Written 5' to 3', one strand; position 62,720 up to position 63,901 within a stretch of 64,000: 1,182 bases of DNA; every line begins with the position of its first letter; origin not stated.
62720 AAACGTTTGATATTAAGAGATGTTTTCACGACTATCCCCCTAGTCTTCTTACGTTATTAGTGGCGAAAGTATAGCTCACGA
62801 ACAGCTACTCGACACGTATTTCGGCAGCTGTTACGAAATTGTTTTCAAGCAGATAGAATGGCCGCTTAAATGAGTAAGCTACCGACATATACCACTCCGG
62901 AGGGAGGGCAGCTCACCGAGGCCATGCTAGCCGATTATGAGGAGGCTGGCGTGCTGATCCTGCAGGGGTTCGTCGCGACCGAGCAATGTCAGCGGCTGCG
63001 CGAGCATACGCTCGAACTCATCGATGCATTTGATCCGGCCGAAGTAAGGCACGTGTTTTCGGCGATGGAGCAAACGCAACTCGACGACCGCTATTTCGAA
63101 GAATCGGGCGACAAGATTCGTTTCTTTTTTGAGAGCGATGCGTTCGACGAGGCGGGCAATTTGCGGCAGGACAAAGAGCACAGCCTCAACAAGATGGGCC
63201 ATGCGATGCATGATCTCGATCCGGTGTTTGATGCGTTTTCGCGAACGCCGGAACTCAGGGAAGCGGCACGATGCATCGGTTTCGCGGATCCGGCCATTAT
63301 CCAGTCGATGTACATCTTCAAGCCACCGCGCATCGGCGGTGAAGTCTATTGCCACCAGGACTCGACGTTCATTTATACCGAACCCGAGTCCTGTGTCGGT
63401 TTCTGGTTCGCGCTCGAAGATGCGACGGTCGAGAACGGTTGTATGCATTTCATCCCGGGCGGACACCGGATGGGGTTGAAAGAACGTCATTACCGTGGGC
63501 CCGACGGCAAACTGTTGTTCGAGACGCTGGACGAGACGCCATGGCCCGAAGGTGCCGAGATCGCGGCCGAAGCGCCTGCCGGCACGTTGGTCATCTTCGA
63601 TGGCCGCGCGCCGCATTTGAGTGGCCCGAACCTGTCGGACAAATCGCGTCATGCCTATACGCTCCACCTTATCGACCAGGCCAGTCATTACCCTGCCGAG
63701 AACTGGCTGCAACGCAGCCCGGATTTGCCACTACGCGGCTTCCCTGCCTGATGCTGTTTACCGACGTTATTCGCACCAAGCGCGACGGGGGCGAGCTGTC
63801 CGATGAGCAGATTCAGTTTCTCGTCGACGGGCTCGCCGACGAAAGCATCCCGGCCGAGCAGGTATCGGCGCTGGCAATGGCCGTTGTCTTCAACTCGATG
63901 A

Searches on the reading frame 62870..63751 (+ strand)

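Call 46: search_protein_families(library=pfam, proteins=[window:62870-63751:+], max_evalue=0.0001)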
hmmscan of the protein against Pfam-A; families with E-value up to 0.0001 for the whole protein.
window:62870-63751:+ (293 aa): 1 family
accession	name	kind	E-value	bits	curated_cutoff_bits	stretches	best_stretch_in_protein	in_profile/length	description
PF05721.19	PhyH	-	1.9e-45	156.2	22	1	23-262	1-213/213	Phytanoyl-CoA dioxygenase (PhyH)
